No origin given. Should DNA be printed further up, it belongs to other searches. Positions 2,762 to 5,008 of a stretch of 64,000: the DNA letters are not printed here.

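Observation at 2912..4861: Aminotransferase-dehydratase/epimerase fusion (DegT + SDR) in reverse pathway order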

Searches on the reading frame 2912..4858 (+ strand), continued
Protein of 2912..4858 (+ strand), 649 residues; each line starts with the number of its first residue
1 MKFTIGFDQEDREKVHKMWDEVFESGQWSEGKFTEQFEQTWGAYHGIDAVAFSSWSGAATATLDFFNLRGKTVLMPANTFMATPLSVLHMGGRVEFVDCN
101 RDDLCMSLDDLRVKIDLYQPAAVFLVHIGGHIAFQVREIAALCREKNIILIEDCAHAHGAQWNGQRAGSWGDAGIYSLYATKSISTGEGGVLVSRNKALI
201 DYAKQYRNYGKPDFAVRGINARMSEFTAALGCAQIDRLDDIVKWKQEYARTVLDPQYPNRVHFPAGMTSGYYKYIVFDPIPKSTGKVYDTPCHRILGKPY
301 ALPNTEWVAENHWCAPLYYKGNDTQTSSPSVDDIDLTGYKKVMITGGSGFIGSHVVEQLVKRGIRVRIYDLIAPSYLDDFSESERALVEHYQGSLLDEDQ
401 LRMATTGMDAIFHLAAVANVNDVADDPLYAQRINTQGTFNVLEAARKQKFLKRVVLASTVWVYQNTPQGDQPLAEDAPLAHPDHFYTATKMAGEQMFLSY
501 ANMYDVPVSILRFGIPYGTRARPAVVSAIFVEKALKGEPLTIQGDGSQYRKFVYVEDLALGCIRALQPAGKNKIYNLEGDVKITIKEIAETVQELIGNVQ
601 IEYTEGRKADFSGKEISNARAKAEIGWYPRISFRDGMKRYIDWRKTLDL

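Call 10: list_cluster_members(proteins=[P0001, P0006, P0008, P0047, P0106, P0110])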
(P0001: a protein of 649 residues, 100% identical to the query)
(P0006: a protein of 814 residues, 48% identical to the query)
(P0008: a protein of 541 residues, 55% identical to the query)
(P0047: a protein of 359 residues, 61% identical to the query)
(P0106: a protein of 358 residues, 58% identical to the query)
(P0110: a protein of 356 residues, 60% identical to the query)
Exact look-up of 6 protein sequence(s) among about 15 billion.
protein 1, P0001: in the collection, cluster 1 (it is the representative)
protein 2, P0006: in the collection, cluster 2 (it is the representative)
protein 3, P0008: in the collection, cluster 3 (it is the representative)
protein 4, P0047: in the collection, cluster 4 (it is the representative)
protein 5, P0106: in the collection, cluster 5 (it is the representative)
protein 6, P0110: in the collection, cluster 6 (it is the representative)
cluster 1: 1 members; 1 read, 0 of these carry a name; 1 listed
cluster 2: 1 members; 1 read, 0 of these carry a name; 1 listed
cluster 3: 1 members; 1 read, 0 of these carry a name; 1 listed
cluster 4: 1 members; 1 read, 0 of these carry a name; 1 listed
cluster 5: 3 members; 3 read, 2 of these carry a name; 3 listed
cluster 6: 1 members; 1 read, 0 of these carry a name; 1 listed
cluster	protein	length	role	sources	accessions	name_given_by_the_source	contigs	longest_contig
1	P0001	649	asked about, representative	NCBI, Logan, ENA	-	-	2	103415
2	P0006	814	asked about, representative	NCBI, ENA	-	-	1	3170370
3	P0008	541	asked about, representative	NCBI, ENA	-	-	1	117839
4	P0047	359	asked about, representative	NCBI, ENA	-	-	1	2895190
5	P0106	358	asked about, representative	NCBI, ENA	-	-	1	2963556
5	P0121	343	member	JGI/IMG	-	dTDP-4-amino-4,6-dideoxygalactose transaminase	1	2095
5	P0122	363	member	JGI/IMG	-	perosamine synthetase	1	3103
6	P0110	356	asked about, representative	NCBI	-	-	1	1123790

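Call 11: find_related_loci(query=window:2912-4858:+, collection=genome_contigs, flank=10000)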
Query window:2912-4858:+ (649 aa) in genome_contigs; peptide patterns used: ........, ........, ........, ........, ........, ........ (x = any residue, [..] = any of these).
63 stretches matched a pattern; 51 encode a relative of the query (tblastn E <= 1e-3); 51 distinct loci.
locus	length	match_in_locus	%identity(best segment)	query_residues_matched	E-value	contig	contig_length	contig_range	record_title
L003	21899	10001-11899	52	2-646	0e+0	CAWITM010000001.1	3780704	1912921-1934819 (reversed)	MAG: uncultured Actinomycetes bacterium isolate MFD01213.bin.1.36 genome assembly, contig: contig_1521, whole genome sho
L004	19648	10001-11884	52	2-643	0e+0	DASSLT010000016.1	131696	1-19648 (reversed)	MAG TPA_asm: Solirubrobacterales bacterium isolate SMAG_U1178 k141_792471, whole genome shotgun sequence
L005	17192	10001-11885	51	2-643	0e+0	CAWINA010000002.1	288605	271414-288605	MAG: uncultured Thermoleophilia bacterium isolate MFD04935.bin.2.81 genome assembly, contig: contig_1808, whole genome s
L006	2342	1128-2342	55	2-421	3e-159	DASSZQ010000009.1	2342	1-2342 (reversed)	MAG TPA_asm: Solirubrobacteraceae bacterium isolate SMAG_U713 k141_443601, whole genome shotgun sequence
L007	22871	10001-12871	61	2-649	4e-143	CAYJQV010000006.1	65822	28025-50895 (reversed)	MAG TPA_asm: uncultured Planctomycetia bacterium isolate ERP125453_co1_223 genome assembly, contig: NODE_257_length_6582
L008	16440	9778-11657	60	2-642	0e+0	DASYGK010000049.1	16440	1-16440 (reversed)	MAG TPA_asm: Gaiellaceae bacterium isolate SMAG_U4211 k141_779690, whole genome shotgun sequence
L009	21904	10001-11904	62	2-646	0e+0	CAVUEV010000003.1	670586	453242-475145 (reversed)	MAG: uncultured Actinomycetes bacterium isolate MFD04944.bin.2.45 genome assembly, contig: contig_38606, whole genome sh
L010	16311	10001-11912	64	1-646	9e-141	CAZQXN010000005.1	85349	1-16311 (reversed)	MAG TPA_asm: uncultured Planctomycetia bacterium isolate SRP167671_co1_127 genome assembly, contig: NODE_255_length_8534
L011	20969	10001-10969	60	2-324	9e-139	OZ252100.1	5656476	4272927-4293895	MAG: Candidatus Latescibacterota bacterium isolate a405b522-c60e-4cbd-8fa6-7b572aa56bb7 genome assembly, chromosome: 1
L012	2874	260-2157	62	3-645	0e+0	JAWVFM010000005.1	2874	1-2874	MAG: Solirubrobacterales bacterium isolate BP_453 scaffold_487929, whole genome shotgun sequence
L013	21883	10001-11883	61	2-643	0e+0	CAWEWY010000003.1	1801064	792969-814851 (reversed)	MAG: uncultured Solirubrobacterales bacterium isolate MFD06229.bin.2.204 genome assembly, contig: contig_725, whole geno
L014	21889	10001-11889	61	2-645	0e+0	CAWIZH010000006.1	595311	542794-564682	MAG: uncultured Solirubrobacterales bacterium isolate MFD05537.bin.2.22 genome assembly, contig: contig_902, whole genom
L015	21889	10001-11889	59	1-643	0e+0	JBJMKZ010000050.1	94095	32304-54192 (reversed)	MAG: Solirubrobacteraceae bacterium isolate H1_16_all_fractions_metab_conc_57_72_43 k255_5832713, whole genome shotgun s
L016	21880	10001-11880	60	2-643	0e+0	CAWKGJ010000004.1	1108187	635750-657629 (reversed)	MAG: uncultured Solirubrobacterales bacterium isolate MFD04850.bin.2.307 genome assembly, contig: contig_3653, whole gen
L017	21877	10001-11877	61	2-646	0e+0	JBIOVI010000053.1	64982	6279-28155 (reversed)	MAG: Solirubrobacterales bacterium isolate MAG112 k127_3708065, whole genome shotgun sequence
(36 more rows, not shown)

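Call 15: find_encoding_contigs(protein=P0005, flank=10000, max_places=2)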
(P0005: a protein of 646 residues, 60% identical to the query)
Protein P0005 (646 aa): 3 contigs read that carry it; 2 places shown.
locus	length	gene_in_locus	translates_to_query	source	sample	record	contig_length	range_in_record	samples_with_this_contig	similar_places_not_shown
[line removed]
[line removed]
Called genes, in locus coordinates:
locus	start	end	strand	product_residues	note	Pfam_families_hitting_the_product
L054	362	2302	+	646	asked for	PF01041:DegT_DnrJ_EryC1, PF01073:3Beta_HSD, PF01370:Epimerase, PF02719:Polysacc_synt_2, PF04321:RmlD_sub_bind, PF13460:NAD_binding_10, PF16363:GDP_Man_Dehyd, PF07993:NAD_binding_4, +1 more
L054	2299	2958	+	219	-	PF02585:PIG-L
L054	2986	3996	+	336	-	PF13439:Glyco_transf_4, PF00534:Glycos_transf_1, PF13692:Glyco_trans_1_4, PF13524:Glyco_trans_1_2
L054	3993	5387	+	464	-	PF13489:Methyltransf_23, PF08241:Methyltransf_11, PF08242:Methyltransf_12, PF13649:Methyltransf_25, PF13847:Methyltransf_31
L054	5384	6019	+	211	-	PF02353:CMAS (weak), PF05175:MTS, PF13489:Methyltransf_23, PF06325:PrmA, PF13847:Methyltransf_31, PF08241:Methyltransf_11, PF08242:Methyltransf_12, PF13649:Methyltransf_25, +2 more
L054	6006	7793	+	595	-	PF00664:ABC_membrane, PF00005:ABC_tran, PF02463:SMC_N (faint)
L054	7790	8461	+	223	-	PF02348:CTP_transf_3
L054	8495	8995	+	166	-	PF13419:HAD_2 (faint), PF08282:Hydrolase_3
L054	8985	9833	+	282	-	PF03102:NeuB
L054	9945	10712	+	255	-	-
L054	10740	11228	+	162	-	PF01467:CTP_transf_like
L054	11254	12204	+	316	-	-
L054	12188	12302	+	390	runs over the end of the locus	PF00534:Glycos_transf_1 (weak), PF13692:Glyco_trans_1_4 (weak)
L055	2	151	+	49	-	?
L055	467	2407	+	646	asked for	PF01041:DegT_DnrJ_EryC1, PF01073:3Beta_HSD, PF01370:Epimerase, PF02719:Polysacc_synt_2, PF04321:RmlD_sub_bind, PF13460:NAD_binding_10, PF16363:GDP_Man_Dehyd, PF07993:NAD_binding_4, +1 more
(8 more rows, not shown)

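Call 16: find_encoding_contigs(protein=P0003, flank=10000, max_places=2)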
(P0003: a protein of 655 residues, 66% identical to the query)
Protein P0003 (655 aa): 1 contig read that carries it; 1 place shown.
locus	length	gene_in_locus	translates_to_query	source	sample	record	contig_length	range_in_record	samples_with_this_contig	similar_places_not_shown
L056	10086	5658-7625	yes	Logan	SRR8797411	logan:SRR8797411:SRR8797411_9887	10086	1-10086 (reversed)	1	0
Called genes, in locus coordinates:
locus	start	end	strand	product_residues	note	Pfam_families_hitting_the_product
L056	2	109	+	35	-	?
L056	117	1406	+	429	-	PF03721:UDPG_MGDP_dh_N, PF00984:UDPG_MGDP_dh, PF03720:UDPG_MGDP_dh_C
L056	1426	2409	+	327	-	PF02706:Wzz (weak)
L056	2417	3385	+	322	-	PF03706:LPG_synthase_TM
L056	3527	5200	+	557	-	-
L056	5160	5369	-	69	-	-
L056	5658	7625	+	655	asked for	PF01041:DegT_DnrJ_EryC1, PF04321:RmlD_sub_bind, PF01073:3Beta_HSD, PF01370:Epimerase, PF02719:Polysacc_synt_2, PF13460:NAD_binding_10, PF16363:GDP_Man_Dehyd, PF07993:NAD_binding_4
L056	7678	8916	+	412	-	PF00657:Lipase_GDSL (faint), PF13472:Lipase_GDSL_2 (weak)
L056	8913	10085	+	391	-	?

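Call 17: find_encoding_contigs(protein=P0047, flank=10000, max_places=2)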
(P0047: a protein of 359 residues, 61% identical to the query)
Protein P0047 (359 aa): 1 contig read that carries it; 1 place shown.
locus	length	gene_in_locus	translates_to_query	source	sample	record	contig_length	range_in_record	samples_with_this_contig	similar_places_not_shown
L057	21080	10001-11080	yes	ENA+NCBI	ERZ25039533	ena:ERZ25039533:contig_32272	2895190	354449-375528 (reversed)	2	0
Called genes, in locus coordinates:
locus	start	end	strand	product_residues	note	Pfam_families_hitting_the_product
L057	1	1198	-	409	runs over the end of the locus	PF00201:UDPGT, PF06722:EryCIII-like_C (weak)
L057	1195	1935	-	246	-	-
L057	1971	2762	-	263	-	PF00106:adh_short, PF08659:KR, PF13561:adh_short_C2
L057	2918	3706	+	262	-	-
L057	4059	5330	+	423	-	PF00038:Filament (faint), PF24161:CCDC39 (faint)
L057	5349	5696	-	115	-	-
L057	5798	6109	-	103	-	PF25213:HVO_A0261_N (weak), PF01047:MarR (weak), PF02082:Rrf2 (weak), PF09339:HTH_IclR (weak), PF12802:MarR_2, PF13412:HTH_24 (weak)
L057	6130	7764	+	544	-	PF20254:DMFA2_C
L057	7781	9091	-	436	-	PF13336:AcetylCoA_hyd_C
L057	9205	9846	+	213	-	PF00702:Hydrolase, PF13419:HAD_2, PF13242:Hydrolase_like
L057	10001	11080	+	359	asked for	PF01041:DegT_DnrJ_EryC1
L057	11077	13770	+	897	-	PF01073:3Beta_HSD, PF01370:Epimerase, PF02719:Polysacc_synt_2, PF04321:RmlD_sub_bind, PF13460:NAD_binding_10, PF16363:GDP_Man_Dehyd, PF07993:NAD_binding_4, PF06925:MGDG_synth, +2 more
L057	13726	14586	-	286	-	-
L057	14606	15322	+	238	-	PF01522:Polysacc_deac_1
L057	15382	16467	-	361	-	PF00149:Metallophos (weak), PF12850:Metallophos_2 (faint)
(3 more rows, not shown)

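Call 38: search_protein_representatives(protein=window:2912-4858:+)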
Query: 649 residues. Proteins with E-value up to 0.001 (for the whole library): 131744; up to 1e-10: 49264; up to 1e-30: 1376. The best 150 are listed.
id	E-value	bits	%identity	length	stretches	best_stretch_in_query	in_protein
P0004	1.2e-287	972.1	62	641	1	1-645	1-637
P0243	4.9e-133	461.2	60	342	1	3-321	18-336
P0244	1.4e-110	387.0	39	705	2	340-645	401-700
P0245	7.0e-104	364.9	56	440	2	81-260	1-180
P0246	2.4e-98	346.6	61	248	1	81-321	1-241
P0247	1.5e-97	344.0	53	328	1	1-321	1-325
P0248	1.5e-95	337.4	55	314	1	341-645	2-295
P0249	7.2e-94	331.8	50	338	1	5-319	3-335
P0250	1.6e-92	327.4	50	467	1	297-645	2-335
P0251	7.8e-91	321.8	49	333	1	7-317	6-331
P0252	7.9e-90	318.5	57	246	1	2-238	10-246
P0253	5.1e-86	305.9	53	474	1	341-644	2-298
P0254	1.2e-84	301.4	55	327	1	341-641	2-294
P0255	7.5e-84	298.8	53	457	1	341-647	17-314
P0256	2.6e-83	297.0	52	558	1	340-645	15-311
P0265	9.1e-78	278.6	45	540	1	51-432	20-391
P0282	1.1e-68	248.6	32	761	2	336-645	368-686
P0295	1.6e-65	238.2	44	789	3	340-625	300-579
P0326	8.9e-56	206.0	31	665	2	341-647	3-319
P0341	2.3e-53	198.0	39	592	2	2-298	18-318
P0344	1.2e-52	195.7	31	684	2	341-642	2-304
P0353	5.5e-51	190.2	36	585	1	218-621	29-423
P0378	2.2e-47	178.3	41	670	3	171-376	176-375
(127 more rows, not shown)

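Call 39: search_protein_families(library=pfam, proteins=[P0244, P0282, P0326, P0344, P0341, P0378, P0295, P0265, P0353], max_evalue=0.00001)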
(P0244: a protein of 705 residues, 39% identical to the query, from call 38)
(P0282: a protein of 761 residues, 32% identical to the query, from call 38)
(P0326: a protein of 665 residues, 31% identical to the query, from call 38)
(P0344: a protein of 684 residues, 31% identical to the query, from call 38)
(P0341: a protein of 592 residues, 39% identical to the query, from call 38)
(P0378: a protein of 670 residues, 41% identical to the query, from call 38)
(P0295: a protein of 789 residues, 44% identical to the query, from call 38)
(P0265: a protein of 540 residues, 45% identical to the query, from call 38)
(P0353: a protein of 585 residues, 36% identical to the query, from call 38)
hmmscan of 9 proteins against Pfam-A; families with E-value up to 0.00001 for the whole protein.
P0244 (705 aa): 12 families
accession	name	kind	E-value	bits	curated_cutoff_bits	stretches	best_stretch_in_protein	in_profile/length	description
PF01041.23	DegT_DnrJ_EryC1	-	5.5e-101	338.8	19.8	1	23-371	7-359/360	DegT/DnrJ/EryC1/StrS aminotransferase family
PF01370.27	Epimerase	-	3.1e-50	171.3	20.9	1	403-632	1-239/240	NAD dependent epimerase/dehydratase family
PF16363.11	GDP_Man_Dehyd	-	4.9e-32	112.1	27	1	405-694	2-331/332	GDP-mannose 4,6 dehydratase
PF01073.25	3Beta_HSD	-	1.4e-19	70.7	22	1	404-623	1-231/280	3-beta hydroxysteroid dehydrogenase/isomerase family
PF02719.21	Polysacc_synt_2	-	6.6e-11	42.4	20.2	0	439-511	55-128/293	Polysaccharide biosynthesis protein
PF13460.12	NAD_binding_10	-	1.6e-10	41.6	27.2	1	407-570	1-145/184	NAD(P)H-binding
PF04321.23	RmlD_sub_bind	-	2.2e-09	37.2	27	1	402-647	2-227/287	RmlD substrate binding domain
PF00155.27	Aminotran_1_2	-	7.8e-09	35.6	19.7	1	41-169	43-193/361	Aminotransferase class I and II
PF07993.18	NAD_binding_4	-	2e-08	34.1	20.1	0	456-570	84-206/258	Male sterility protein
PF01212.27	Beta_elim_lyase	-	8.5e-08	32.3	27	1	42-229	34-238/288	Beta-eliminating lyase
PF01053.26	Cys_Met_Meta_PP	-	4.1e-07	29.3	27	1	42-165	54-177/381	Cys/Met metabolism PLP-dependent enzyme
PF05368.20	NmrA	-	3.9e-06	27.1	27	1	401-511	3-107/298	NmrA-like family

P0282 (761 aa): 9 families
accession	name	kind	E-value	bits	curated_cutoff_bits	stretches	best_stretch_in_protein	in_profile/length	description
PF16363.11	GDP_Man_Dehyd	-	8.1e-120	400.7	27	2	375-681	1-332/332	GDP-mannose 4,6 dehydratase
PF01370.27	Epimerase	-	8.9e-119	395.7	20.9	2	374-618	1-240/240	NAD dependent epimerase/dehydratase family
PF01073.25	3Beta_HSD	-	1.5e-40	139.5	22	2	3-232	2-228/280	3-beta hydroxysteroid dehydrogenase/isomerase family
PF04321.23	RmlD_sub_bind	-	2.5e-35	122.4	27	2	373-634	2-229/287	RmlD substrate binding domain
PF02719.21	Polysacc_synt_2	-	6e-33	114.7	20.2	2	374-664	1-268/293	Polysaccharide biosynthesis protein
PF07993.18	NAD_binding_4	-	2.2e-20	73.3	20.1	2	3-185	1-209/258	Male sterility protein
PF13460.12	NAD_binding_10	-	8.8e-12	45.7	27.2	0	378-530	1-124/184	NAD(P)H-binding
PF08659.16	KR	-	4.4e-10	40.2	22.6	0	374-508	3-143/180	KR domain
PF05368.20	NmrA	-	7e-06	26.3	27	0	371-545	2-162/298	NmrA-like family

P0326 (665 aa): 10 families
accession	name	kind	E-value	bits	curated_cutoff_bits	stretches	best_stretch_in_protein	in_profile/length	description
PF16363.11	GDP_Man_Dehyd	-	3.2e-98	329.7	27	2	5-312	1-332/332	GDP-mannose 4,6 dehydratase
PF01370.27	Epimerase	-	7.2e-97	323.9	20.9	2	346-585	1-240/240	NAD dependent epimerase/dehydratase family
PF01073.25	3Beta_HSD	-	4e-35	121.6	22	2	347-605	1-270/280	3-beta hydroxysteroid dehydrogenase/isomerase family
PF02719.21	Polysacc_synt_2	-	9.8e-24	84.5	20.2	2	5-120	2-129/293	Polysaccharide biosynthesis protein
PF04321.23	RmlD_sub_bind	-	1.5e-23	83.7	27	2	4-277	3-246/287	RmlD substrate binding domain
PF13460.12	NAD_binding_10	-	6.6e-16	59.1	27.2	2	350-469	1-108/184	NAD(P)H-binding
PF00106.31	adh_short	-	5.1e-15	55.9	26.6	2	345-412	2-71/195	short chain dehydrogenase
PF07993.18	NAD_binding_4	-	2.4e-14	53.5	20.1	0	48-174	60-203/258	Male sterility protein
PF05368.20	NmrA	-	9.9e-08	32.4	27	0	344-420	3-78/298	NmrA-like family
PF13561.12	adh_short_C2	-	5.8e-06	26.5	27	0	8-107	1-116/236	Enoyl-(Acyl carrier protein) reductase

P0344 (684 aa): 9 families
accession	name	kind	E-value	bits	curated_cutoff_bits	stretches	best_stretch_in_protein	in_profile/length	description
PF01370.27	Epimerase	-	7.2e-120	399.2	20.9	2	3-239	1-240/240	NAD dependent epimerase/dehydratase family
PF16363.11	GDP_Man_Dehyd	-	1.1e-109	367.3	27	2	4-302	1-332/332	GDP-mannose 4,6 dehydratase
PF01073.25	3Beta_HSD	-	7.5e-46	156.8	22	2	4-226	1-229/280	3-beta hydroxysteroid dehydrogenase/isomerase family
PF02719.21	Polysacc_synt_2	-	3e-30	105.9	20.2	2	3-261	1-251/293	Polysaccharide biosynthesis protein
PF04321.23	RmlD_sub_bind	-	1.2e-21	77.5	27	2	1-260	1-234/287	RmlD substrate binding domain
PF07993.18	NAD_binding_4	-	7.6e-20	71.6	20.1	2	354-539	1-216/258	Male sterility protein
PF13460.12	NAD_binding_10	-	6.8e-19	68.9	27.2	1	7-154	1-132/184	NAD(P)H-binding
PF05368.20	NmrA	-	1.3e-09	38.5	27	0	2-117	4-106/298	NmrA-like family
PF08659.16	KR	-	2.2e-09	37.9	22.6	1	352-480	3-147/180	KR domain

P0341 (592 aa): 1 family
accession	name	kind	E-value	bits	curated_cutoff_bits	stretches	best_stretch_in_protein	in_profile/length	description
PF01370.27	Epimerase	-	3e-17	63.3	20.9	1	400-569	52-227/240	NAD dependent epimerase/dehydratase family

P0378 (670 aa): 3 families
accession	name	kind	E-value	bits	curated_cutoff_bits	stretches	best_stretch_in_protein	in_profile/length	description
PF01370.27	Epimerase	-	3e-11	43.7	20.9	1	341-395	1-57/240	NAD dependent epimerase/dehydratase family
PF01041.23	DegT_DnrJ_EryC1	-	2.4e-08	34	19.8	0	179-212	166-199/360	DegT/DnrJ/EryC1/StrS aminotransferase family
PF16363.11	GDP_Man_Dehyd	-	4.1e-08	33.5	27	0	342-369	1-28/332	GDP-mannose 4,6 dehydratase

P0295 (789 aa): 8 families
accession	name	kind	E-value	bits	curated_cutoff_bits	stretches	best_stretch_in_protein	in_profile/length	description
PF01370.27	Epimerase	-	1.3e-35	123.4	20.9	1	302-530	1-239/240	NAD dependent epimerase/dehydratase family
PF16363.11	GDP_Man_Dehyd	-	3.7e-17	63.2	27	1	303-412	1-128/332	GDP-mannose 4,6 dehydratase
PF01073.25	3Beta_HSD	-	1.3e-14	54.4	22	1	303-412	1-115/280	3-beta hydroxysteroid dehydrogenase/isomerase family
PF01041.23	DegT_DnrJ_EryC1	-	2.6e-14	53.7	19.8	1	109-158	132-181/360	DegT/DnrJ/EryC1/StrS aminotransferase family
PF02719.21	Polysacc_synt_2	-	7.8e-14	52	20.2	1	353-538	66-236/293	Polysaccharide biosynthesis protein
PF04321.23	RmlD_sub_bind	-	5.7e-12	45.7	27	1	300-537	1-219/287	RmlD substrate binding domain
PF13460.12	NAD_binding_10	-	1.3e-08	35.3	27.2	1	306-413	1-98/184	NAD(P)H-binding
PF07993.18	NAD_binding_4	-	5.7e-06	26.1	20.1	0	357-412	83-136/258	Male sterility protein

P0265 (540 aa): 2 families
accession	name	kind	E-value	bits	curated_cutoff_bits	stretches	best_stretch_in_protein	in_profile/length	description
PF01041.23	DegT_DnrJ_EryC1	-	8.1e-16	58.6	19.8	1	27-111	51-134/360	DegT/DnrJ/EryC1/StrS aminotransferase family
PF01370.27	Epimerase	-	1.5e-09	38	20.9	1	306-388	1-86/240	NAD dependent epimerase/dehydratase family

P0353 (585 aa): 3 families
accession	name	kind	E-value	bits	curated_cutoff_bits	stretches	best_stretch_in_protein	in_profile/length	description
PF01370.27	Epimerase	-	5.5e-21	75.5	20.9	1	145-379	1-239/240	NAD dependent epimerase/dehydratase family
PF16363.11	GDP_Man_Dehyd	-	1.1e-08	35.3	27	1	188-394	55-262/332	GDP-mannose 4,6 dehydratase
PF04321.23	RmlD_sub_bind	-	1.8e-06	27.7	27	1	203-397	48-230/287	RmlD substrate binding domain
